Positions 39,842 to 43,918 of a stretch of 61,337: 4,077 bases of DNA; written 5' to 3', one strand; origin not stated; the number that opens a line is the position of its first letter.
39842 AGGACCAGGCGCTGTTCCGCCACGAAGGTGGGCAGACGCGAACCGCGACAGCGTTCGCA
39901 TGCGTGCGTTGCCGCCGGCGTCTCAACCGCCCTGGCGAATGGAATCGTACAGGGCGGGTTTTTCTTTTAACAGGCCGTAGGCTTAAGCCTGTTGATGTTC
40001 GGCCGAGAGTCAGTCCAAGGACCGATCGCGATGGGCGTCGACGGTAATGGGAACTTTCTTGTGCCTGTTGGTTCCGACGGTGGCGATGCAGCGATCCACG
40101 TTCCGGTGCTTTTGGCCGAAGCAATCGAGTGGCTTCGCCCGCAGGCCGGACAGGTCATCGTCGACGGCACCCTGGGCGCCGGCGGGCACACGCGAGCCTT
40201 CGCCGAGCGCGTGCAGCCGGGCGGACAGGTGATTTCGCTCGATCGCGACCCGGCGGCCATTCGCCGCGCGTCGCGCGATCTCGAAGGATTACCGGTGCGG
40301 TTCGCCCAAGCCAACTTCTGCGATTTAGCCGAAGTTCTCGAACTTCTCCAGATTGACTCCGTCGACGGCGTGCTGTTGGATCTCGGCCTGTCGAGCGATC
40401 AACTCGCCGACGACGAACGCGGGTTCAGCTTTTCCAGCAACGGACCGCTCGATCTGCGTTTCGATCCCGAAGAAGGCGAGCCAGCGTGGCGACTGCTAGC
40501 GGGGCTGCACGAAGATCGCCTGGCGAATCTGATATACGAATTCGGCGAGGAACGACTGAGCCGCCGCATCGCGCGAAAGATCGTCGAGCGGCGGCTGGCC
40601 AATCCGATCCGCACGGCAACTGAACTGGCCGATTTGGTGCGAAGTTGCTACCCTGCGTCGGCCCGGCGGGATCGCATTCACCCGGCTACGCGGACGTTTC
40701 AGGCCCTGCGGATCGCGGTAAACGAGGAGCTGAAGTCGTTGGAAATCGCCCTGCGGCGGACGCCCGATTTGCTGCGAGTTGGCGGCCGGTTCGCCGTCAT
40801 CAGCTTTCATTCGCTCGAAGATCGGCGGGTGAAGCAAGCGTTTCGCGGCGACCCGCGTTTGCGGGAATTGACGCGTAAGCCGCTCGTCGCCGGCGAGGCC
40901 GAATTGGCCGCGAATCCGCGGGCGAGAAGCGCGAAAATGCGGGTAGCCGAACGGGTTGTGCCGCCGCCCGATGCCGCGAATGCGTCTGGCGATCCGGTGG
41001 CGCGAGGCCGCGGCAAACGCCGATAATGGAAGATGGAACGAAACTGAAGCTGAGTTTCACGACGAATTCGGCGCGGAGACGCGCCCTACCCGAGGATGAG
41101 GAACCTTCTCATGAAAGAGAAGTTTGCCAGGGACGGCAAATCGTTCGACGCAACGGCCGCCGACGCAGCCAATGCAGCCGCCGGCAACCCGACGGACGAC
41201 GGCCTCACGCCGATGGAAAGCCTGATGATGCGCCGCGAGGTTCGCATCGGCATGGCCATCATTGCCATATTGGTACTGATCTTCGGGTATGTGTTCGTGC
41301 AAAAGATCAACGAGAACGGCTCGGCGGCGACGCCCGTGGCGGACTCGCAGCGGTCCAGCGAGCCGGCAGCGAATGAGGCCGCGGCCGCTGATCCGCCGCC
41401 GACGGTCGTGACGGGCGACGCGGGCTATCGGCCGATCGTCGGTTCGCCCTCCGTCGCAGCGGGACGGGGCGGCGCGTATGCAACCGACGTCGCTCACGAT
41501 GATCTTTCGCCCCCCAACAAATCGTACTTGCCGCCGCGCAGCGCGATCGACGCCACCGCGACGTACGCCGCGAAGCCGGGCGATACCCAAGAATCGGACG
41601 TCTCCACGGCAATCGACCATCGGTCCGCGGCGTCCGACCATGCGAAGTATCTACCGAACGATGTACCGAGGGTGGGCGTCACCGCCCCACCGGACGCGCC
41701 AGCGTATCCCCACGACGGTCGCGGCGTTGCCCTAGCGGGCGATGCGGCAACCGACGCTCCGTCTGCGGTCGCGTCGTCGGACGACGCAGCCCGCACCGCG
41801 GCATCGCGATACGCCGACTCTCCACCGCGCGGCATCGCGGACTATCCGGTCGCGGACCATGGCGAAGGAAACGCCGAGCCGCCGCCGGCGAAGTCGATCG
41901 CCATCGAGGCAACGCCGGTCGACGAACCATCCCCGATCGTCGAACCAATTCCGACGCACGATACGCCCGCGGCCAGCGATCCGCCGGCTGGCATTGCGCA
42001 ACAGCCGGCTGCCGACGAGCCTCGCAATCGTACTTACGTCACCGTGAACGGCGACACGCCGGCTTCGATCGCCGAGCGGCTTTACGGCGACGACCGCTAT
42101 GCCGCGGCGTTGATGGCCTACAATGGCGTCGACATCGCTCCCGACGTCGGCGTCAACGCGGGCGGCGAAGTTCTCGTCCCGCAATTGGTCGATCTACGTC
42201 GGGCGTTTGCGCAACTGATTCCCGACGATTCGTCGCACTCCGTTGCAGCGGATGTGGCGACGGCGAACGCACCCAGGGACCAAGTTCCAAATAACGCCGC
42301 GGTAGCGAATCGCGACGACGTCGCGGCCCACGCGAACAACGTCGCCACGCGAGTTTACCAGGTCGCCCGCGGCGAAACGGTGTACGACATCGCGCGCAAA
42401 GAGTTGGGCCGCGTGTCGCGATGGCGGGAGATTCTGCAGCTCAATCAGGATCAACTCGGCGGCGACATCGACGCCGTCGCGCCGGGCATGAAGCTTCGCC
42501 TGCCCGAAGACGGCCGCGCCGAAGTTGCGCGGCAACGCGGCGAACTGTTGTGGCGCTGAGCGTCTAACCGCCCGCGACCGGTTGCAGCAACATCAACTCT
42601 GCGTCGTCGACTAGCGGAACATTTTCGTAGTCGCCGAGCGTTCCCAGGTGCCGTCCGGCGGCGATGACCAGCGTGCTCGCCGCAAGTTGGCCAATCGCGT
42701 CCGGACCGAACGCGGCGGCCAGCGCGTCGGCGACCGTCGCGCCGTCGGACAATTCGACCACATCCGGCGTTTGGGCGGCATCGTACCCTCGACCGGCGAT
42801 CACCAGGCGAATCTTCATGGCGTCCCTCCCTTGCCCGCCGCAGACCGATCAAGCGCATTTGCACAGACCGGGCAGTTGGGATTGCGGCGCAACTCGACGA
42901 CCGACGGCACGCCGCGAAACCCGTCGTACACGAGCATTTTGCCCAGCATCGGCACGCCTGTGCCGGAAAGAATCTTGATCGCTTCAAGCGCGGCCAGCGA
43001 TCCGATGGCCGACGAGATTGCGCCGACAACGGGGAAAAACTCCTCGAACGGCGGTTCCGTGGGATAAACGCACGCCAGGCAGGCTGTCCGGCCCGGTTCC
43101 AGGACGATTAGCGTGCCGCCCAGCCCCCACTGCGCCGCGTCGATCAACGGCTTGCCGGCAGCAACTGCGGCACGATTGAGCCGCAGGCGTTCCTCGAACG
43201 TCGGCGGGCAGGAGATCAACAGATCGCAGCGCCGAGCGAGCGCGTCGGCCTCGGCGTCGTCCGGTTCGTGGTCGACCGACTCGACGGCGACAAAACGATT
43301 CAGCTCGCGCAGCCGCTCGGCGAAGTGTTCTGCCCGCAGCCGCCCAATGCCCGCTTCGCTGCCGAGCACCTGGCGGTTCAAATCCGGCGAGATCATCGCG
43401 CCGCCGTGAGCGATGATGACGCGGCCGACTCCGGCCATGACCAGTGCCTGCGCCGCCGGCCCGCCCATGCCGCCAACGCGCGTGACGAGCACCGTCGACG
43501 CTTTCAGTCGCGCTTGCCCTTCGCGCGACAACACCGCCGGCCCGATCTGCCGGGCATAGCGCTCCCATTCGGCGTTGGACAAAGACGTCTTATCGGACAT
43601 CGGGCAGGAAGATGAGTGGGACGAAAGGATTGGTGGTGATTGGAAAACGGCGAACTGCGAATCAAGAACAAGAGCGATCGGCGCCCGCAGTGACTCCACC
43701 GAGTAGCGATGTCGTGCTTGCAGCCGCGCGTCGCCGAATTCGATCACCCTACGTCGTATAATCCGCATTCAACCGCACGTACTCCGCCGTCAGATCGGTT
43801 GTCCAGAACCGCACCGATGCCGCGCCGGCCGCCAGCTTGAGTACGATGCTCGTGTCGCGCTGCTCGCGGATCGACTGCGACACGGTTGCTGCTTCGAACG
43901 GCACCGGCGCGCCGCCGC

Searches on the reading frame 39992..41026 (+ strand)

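Call 25: search_protein_families(library=pfam, proteins=[window:39992-41026:+], max_evalue=0.001)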
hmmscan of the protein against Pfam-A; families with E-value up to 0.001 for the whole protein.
window:39992-41026:+ (344 aa): 5 families
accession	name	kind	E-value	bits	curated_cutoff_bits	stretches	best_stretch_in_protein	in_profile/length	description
PF01795.25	Methyltransf_5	-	1.1e-93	314.5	27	1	35-321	3-308/309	MraW methylase family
PF01189.24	Methyltr_RsmB-F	-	2e-05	24.8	27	1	47-132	3-88/199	16S rRNA methyltransferase RsmB/F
PF13649.12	Methyltransf_25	-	3.4e-05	24.9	27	1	57-113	2-59/97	Methyltransferase domain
PF13847.12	Methyltransf_31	-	7e-05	23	27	1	57-127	8-78/145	Methyltransferase domain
PF01135.25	PCMT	-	0.00013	22.2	20.3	1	30-100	51-121/210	Protein-L-isoaspartate(D-aspartate) O-methyltransferase (PCMT)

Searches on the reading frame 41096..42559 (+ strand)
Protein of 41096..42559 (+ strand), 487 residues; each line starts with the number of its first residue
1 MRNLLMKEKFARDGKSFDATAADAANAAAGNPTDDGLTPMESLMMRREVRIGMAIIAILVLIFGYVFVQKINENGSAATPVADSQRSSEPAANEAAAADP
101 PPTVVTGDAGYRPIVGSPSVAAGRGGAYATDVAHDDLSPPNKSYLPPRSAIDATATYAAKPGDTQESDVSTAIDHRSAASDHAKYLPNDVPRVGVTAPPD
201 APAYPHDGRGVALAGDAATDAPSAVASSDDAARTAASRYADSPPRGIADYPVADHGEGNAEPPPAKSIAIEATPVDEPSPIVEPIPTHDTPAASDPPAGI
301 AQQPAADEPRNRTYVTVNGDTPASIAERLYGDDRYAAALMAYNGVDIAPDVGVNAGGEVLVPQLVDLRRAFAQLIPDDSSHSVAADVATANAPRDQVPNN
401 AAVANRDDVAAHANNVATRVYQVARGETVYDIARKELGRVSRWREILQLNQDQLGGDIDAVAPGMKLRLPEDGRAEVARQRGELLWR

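Call 25: search_protein_families(library=pfam, proteins=[window:41096-42559:+], max_evalue=0.001)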
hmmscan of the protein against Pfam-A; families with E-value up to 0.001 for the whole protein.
window:41096-42559:+ (487 aa): 1 family
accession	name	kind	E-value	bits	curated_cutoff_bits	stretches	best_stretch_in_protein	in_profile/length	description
PF01476.26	LysM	-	8.6e-06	26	20.9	0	421-470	1-43/43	LysM domain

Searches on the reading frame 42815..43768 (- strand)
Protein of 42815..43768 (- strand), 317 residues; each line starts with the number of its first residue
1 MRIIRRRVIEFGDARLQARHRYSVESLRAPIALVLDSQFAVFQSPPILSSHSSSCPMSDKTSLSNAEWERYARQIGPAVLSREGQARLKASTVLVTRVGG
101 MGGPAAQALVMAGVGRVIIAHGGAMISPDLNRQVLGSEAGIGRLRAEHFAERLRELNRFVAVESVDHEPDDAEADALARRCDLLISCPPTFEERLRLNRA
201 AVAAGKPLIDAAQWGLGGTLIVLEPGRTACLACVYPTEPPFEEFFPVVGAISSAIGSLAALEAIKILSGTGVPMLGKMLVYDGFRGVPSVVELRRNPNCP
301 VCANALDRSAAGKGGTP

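Call 25: search_protein_families(library=pfam, proteins=[window:42815-43768:-], max_evalue=0.001)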
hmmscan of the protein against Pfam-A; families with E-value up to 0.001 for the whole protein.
window:42815-43768:- (317 aa): 1 family
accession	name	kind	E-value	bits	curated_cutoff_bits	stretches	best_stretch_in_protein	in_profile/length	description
PF00899.27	ThiF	-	3.1e-42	144.8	28.1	1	71-301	1-238/238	ThiF family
